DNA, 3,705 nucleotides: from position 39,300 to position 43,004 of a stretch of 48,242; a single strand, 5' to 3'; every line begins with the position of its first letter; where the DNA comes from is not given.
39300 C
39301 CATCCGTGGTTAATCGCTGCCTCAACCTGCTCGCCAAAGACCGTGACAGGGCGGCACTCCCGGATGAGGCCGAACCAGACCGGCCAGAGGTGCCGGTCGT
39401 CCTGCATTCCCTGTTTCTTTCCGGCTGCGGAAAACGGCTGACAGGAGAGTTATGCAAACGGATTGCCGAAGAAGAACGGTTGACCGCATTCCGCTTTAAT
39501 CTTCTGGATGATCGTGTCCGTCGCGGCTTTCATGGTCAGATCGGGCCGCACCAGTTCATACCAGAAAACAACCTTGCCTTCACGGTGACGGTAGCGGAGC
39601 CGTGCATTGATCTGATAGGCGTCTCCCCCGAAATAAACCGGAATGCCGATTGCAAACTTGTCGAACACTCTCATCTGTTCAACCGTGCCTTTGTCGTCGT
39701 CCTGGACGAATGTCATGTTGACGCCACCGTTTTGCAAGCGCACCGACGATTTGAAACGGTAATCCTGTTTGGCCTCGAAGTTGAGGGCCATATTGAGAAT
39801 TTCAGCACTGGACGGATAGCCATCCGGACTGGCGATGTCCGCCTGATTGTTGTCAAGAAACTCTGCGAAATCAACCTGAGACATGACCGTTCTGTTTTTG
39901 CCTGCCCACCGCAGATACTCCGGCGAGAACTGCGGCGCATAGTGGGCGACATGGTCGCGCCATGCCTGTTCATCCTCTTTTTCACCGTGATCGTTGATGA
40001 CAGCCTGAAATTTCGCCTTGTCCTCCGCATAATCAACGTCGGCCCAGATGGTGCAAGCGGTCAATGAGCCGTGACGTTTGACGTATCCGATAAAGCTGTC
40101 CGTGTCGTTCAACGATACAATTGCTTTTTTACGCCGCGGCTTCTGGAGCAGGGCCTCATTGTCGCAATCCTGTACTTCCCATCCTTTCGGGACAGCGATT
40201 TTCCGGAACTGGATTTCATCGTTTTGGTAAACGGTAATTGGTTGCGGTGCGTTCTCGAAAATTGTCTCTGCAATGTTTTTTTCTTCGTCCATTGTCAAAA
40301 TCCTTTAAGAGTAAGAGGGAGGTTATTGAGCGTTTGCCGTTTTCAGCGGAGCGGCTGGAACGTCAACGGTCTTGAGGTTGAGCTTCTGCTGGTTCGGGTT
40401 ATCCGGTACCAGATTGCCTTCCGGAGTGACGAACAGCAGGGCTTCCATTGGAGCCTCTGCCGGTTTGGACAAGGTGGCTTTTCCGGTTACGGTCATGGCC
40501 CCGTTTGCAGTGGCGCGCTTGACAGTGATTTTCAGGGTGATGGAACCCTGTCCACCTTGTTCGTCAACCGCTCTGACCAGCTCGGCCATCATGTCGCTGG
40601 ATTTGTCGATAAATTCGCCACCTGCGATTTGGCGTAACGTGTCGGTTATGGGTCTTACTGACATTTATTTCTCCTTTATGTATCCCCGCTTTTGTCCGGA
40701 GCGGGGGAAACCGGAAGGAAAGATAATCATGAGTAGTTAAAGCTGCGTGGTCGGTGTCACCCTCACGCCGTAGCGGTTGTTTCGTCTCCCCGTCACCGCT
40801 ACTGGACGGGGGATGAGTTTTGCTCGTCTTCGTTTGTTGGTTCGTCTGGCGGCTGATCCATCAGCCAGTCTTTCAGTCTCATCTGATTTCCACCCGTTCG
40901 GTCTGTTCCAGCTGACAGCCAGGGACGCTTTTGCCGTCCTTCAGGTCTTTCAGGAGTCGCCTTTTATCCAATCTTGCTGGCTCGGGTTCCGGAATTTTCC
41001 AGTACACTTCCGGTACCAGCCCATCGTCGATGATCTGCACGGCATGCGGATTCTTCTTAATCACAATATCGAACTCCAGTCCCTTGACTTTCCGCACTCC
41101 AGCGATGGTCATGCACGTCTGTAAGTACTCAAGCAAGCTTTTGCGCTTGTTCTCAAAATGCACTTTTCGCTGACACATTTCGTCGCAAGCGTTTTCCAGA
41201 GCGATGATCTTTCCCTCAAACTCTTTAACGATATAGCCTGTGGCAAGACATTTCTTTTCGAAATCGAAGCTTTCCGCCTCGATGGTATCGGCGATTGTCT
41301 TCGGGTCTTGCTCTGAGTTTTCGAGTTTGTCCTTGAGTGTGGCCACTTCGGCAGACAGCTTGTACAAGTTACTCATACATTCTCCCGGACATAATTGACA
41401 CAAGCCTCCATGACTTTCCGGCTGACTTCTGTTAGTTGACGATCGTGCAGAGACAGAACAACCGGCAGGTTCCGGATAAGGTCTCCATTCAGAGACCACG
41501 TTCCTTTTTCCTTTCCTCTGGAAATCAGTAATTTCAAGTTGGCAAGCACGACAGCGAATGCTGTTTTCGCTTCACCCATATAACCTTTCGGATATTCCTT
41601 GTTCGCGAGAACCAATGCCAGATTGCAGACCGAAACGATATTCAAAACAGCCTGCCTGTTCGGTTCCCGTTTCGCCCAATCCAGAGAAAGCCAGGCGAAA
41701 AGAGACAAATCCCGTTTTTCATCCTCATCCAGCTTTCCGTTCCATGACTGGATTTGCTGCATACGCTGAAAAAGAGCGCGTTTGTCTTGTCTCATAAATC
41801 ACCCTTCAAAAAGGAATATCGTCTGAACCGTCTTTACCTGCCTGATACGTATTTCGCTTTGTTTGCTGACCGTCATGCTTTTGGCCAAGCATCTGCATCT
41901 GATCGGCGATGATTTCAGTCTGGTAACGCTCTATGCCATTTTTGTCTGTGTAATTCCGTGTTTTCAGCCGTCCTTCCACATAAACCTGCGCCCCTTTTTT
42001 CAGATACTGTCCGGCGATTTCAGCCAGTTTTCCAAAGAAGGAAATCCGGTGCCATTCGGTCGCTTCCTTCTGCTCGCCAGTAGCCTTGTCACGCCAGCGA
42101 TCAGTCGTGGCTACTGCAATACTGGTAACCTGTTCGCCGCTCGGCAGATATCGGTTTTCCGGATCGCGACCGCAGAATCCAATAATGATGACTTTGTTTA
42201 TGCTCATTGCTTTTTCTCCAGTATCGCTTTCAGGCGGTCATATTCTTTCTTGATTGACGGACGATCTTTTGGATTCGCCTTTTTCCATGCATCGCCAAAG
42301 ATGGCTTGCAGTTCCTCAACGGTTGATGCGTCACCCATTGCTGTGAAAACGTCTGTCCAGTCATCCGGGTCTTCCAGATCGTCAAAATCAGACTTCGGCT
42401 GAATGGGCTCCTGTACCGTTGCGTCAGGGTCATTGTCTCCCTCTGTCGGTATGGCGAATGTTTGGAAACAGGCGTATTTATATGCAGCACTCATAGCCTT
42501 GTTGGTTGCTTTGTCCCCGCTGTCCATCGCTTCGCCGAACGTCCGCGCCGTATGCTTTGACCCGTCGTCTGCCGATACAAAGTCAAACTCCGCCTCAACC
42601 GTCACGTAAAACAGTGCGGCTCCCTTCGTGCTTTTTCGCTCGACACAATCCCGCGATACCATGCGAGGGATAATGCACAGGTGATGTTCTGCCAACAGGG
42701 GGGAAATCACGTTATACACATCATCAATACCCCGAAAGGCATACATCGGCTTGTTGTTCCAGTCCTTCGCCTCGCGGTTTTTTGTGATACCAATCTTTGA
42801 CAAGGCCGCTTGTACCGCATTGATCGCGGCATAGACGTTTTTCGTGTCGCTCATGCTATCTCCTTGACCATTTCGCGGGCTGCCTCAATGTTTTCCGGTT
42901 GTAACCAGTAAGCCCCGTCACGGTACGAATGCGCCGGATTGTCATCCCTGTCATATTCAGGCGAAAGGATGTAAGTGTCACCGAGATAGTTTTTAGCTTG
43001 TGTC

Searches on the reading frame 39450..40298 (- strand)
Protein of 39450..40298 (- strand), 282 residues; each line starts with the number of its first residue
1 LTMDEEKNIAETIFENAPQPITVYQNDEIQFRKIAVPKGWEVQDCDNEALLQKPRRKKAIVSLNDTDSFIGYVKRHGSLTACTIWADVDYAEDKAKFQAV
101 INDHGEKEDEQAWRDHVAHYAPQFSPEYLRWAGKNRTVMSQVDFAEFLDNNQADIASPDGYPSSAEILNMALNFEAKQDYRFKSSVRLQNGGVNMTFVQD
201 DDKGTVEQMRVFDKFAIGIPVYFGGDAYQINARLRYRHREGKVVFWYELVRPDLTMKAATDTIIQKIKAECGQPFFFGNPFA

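Call 24: search_protein_families(library=pfam, proteins=[window:39450-40298:-], max_evalue=0.001)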
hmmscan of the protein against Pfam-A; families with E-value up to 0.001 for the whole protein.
window:39450-40298:- (282 aa): 1 family
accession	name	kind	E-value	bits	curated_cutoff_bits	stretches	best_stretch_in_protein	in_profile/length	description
PF10065.14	DUF2303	-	2.7e-58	197.8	26.6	1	13-280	11-269/269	Uncharacterized conserved protein (DUF2303)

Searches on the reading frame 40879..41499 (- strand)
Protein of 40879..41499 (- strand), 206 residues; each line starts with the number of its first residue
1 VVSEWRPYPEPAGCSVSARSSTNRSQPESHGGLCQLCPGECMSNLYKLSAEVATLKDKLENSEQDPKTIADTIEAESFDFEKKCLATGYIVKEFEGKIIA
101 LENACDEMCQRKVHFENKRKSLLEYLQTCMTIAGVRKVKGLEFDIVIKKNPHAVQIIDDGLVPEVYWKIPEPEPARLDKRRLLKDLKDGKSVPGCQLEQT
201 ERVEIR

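Call 24: search_protein_families(library=pfam, proteins=[window:40879-41499:-], max_evalue=0.001)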
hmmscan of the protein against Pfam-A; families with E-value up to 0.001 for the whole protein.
window:40879-41499:- (206 aa): 1 family
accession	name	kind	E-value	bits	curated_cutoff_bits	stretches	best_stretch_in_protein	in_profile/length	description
PF05565.16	Sipho_Gp157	-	1.2e-33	116.8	28.6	1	44-206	1-162/162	Siphovirus Gp157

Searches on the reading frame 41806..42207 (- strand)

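Call 25: search_protein_families(library=pfam, proteins=[window:41806-42207:-], max_evalue=0.001)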
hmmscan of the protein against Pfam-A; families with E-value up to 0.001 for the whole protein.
window:41806-42207:- (133 aa): 1 family
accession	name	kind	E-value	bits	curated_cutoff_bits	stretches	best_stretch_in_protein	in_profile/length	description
PF00436.31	SSB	-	1.4e-38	131.6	26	1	3-107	1-104/104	Single-strand binding protein family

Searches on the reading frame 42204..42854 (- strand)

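Call 25: search_protein_families(library=pfam, proteins=[window:42204-42854:-], max_evalue=0.001)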
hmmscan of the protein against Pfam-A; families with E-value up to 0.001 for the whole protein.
window:42204-42854:- (216 aa): 1 family
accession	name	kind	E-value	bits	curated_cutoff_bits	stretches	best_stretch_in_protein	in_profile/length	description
PF04404.17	ERF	-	9.8e-19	68.3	25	1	8-153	2-136/153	ERF superfamily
